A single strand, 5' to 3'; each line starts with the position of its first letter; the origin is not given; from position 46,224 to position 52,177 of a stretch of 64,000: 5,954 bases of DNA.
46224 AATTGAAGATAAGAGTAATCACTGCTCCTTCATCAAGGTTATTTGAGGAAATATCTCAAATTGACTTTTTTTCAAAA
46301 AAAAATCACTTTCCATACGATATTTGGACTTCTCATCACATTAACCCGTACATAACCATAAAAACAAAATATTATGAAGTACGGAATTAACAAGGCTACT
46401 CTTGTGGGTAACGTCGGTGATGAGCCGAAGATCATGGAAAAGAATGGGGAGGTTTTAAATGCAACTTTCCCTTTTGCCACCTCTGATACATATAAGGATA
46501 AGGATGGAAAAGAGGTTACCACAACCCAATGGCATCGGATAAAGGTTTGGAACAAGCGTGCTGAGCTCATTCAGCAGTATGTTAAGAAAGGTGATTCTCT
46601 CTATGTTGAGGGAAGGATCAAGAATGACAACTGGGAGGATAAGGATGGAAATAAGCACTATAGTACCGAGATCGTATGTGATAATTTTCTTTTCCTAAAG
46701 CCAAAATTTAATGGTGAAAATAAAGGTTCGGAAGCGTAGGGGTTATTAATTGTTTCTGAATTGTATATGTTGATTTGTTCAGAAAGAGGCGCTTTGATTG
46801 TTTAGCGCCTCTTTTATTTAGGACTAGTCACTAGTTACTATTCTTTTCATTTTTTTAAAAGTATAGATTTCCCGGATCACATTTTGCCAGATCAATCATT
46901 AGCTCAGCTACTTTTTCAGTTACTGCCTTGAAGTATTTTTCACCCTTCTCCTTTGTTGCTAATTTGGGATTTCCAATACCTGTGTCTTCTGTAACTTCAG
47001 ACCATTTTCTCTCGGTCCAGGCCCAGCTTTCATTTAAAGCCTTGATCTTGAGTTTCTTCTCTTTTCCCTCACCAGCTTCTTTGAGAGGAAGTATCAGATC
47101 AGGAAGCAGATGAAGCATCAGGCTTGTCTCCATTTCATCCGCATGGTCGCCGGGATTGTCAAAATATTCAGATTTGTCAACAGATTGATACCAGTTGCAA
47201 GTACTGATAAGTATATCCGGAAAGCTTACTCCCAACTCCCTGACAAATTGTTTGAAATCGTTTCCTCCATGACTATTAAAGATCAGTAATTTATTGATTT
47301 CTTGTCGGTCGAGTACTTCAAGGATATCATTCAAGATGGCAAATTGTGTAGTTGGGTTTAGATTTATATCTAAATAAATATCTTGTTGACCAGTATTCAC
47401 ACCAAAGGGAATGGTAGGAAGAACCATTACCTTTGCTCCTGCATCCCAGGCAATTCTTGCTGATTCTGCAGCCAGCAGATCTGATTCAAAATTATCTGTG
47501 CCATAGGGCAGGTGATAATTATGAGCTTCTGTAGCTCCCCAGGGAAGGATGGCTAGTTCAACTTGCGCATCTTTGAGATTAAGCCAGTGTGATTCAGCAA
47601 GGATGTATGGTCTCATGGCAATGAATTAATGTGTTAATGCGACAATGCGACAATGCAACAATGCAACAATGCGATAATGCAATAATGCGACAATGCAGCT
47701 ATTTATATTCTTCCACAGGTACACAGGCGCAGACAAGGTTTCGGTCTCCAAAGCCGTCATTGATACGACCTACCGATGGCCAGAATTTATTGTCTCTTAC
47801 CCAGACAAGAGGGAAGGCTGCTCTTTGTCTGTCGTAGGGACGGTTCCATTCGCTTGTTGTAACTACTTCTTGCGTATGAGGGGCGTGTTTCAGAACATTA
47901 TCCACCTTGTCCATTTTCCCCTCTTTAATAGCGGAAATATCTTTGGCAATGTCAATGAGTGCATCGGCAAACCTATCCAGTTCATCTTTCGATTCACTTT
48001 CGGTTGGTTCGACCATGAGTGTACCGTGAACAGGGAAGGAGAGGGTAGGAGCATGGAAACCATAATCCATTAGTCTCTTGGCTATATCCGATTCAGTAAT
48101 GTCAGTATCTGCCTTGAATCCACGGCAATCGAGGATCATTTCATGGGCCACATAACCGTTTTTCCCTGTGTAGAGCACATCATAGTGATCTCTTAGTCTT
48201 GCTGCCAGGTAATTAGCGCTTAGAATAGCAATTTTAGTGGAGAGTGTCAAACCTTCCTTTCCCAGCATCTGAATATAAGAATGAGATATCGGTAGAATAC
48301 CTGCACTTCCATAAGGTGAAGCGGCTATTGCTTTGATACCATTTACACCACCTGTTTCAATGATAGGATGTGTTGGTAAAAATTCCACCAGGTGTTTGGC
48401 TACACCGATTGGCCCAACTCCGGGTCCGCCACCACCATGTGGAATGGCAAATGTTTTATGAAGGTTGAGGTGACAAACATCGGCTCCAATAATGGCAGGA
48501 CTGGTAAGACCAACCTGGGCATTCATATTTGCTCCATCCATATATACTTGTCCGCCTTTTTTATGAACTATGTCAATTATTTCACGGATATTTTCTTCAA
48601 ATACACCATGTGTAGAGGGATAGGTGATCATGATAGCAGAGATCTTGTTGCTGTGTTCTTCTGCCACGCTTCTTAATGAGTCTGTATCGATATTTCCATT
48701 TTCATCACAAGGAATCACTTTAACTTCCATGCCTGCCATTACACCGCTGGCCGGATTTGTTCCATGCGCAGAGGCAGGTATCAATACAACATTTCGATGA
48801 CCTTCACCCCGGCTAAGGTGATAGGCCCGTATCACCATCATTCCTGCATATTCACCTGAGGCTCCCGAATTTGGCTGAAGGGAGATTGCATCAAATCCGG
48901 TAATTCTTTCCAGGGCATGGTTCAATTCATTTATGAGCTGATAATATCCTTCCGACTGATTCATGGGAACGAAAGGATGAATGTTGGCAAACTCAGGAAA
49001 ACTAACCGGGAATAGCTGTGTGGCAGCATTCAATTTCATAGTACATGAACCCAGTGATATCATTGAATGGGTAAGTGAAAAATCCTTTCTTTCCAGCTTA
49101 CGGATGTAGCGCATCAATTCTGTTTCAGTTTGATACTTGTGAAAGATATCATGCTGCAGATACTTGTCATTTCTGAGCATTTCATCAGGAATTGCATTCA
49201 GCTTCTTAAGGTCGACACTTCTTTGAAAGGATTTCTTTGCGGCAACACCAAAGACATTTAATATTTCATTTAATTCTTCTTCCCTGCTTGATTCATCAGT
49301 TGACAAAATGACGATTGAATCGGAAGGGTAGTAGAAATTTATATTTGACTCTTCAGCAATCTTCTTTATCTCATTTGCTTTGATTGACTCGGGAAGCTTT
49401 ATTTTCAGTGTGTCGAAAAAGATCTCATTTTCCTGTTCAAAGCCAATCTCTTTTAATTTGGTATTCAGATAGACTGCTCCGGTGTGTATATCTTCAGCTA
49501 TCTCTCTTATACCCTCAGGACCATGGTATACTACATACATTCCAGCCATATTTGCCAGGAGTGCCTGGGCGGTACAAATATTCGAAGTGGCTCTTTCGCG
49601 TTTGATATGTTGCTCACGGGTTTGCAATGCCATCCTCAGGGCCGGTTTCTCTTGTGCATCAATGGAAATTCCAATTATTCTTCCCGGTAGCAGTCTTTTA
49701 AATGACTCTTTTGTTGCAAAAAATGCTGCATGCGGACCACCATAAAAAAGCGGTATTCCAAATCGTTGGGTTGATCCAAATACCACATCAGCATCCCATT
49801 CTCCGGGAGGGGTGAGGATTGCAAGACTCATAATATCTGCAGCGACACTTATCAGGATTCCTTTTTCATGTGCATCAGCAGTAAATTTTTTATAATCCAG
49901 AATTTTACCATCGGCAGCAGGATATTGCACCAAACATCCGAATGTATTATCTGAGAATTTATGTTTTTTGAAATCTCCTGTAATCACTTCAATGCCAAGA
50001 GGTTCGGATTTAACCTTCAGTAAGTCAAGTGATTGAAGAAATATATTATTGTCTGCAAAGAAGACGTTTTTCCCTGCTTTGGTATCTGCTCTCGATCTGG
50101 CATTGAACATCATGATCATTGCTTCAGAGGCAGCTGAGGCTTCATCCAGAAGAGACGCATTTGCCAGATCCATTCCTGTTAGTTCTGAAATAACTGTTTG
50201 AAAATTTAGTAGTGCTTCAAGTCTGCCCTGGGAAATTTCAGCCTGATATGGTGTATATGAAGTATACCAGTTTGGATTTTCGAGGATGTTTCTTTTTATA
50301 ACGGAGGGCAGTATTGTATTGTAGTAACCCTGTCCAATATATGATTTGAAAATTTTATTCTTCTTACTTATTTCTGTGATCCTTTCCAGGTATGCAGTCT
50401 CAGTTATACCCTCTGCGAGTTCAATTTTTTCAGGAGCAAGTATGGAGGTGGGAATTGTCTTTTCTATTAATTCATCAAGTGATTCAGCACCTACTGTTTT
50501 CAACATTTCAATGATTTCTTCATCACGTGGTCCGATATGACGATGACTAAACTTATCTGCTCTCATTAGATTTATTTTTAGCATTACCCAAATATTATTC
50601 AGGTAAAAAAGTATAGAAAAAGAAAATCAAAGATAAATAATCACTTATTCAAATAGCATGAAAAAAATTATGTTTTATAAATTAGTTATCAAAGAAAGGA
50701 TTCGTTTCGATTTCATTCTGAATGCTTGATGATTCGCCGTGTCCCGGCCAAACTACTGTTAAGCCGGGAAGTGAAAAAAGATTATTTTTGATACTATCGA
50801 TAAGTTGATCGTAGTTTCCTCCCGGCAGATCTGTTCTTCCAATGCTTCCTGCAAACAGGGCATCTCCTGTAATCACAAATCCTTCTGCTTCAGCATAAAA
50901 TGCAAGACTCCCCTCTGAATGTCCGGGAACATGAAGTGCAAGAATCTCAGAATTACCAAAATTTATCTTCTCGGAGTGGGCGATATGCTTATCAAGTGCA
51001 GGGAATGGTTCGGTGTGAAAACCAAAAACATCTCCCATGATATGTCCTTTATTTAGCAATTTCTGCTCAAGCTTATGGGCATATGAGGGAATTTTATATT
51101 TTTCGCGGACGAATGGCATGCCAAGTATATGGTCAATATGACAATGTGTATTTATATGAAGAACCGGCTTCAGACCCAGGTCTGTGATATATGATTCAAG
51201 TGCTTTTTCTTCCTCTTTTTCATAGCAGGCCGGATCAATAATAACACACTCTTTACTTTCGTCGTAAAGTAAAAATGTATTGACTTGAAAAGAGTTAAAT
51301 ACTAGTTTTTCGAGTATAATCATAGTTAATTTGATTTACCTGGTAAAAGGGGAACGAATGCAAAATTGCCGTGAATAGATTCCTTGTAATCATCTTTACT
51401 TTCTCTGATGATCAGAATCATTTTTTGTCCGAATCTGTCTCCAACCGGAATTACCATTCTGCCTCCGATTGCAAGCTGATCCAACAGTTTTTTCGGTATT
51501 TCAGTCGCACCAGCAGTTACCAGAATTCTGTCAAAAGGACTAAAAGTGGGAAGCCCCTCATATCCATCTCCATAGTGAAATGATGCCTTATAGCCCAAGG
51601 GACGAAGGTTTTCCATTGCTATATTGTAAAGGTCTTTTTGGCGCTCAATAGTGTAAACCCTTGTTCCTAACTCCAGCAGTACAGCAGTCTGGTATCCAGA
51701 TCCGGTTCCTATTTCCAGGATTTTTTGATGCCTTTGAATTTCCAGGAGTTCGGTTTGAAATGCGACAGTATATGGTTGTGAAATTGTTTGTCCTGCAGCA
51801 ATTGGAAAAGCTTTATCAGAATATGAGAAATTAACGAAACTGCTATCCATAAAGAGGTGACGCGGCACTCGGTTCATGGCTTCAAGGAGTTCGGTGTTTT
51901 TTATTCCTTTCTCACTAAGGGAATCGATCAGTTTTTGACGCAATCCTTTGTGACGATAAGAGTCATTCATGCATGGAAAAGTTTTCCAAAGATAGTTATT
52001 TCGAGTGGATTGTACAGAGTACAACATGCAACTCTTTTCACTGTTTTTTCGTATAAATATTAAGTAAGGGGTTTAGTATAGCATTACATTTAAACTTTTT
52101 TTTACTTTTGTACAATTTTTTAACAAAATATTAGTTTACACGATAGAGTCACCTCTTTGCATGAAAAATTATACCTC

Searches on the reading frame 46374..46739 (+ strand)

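Call 52: search_protein_families(library=pfam, proteins=[window:46374-46739:+], max_evalue=0.00001)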
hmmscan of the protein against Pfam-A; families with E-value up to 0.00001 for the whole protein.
window:46374-46739:+ (121 aa): 1 family
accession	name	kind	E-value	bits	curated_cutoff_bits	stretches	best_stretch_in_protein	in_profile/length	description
PF00436.31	SSB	-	1.6e-29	102.4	26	1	5-108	1-104/104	Single-strand binding protein family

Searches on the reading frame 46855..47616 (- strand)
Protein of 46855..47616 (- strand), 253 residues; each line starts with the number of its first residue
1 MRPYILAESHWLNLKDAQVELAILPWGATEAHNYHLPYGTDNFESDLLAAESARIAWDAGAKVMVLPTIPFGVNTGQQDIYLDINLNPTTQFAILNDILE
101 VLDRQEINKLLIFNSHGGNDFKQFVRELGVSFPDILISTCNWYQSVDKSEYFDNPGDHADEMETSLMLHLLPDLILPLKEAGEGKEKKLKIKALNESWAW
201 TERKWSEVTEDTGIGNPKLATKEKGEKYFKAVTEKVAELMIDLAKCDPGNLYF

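Call 52: search_protein_families(library=pfam, proteins=[window:46855-47616:-], max_evalue=0.00001)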
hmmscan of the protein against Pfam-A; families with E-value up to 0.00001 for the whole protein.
window:46855-47616:- (253 aa): 1 family
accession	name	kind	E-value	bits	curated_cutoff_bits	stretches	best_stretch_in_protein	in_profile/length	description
PF02633.19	Creatininase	-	3.6e-54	184.1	31.3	1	8-239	2-237/238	Creatinine amidohydrolase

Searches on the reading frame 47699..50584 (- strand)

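Call 52: search_protein_families(library=pfam, proteins=[window:47699-50584:-], max_evalue=0.00001)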
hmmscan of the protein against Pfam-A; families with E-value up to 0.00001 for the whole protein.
window:47699-50584:- (961 aa): 4 families
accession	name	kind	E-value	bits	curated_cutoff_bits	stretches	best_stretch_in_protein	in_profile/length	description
PF02347.22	GDC-P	-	2e-184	613.9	26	2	14-445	1-429/429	Glycine cleavage system P-protein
PF21478.3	GcvP2_C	-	3.8e-58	195.1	27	1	782-903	1-122/122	Glycine dehydrogenase, C-terminal domain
PF01212.27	Beta_elim_lyase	-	3e-07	30.5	27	1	549-712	32-201/288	Beta-eliminating lyase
PF00266.25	Aminotran_5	-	2.2e-06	27.3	21.5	1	582-713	75-204/371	Aminotransferase class-V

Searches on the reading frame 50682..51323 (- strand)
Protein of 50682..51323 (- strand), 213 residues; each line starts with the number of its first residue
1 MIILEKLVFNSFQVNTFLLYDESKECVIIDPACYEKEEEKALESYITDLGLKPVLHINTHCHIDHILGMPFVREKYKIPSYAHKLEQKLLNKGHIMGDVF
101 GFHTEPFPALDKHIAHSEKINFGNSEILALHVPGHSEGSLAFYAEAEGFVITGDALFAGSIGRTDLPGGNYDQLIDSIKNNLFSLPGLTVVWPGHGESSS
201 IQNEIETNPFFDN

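Call 52: search_protein_families(library=pfam, proteins=[window:50682-51323:-], max_evalue=0.00001)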
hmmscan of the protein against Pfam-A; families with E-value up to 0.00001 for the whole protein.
window:50682-51323:- (213 aa): 1 family
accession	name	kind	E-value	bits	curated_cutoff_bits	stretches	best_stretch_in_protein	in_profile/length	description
PF00753.33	Lactamase_B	-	3.7e-26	92.7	22.7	1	12-195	4-196/196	Metallo-beta-lactamase superfamily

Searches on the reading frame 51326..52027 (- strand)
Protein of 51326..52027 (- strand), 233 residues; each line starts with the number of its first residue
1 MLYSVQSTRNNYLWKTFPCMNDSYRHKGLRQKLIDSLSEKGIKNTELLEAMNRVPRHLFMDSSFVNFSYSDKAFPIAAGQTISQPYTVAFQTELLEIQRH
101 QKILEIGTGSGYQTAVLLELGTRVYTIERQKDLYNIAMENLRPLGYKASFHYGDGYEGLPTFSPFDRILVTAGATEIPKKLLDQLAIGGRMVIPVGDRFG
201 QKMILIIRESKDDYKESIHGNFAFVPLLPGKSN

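Call 52: search_protein_families(library=pfam, proteins=[window:51326-52027:-], max_evalue=0.00001)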
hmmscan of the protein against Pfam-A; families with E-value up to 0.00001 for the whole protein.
window:51326-52027:- (233 aa): 1 family
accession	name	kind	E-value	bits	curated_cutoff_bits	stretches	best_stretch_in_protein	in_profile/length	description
PF01135.25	PCMT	-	7e-56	189.7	20.3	1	31-228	4-206/210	Protein-L-isoaspartate(D-aspartate) O-methyltransferase (PCMT)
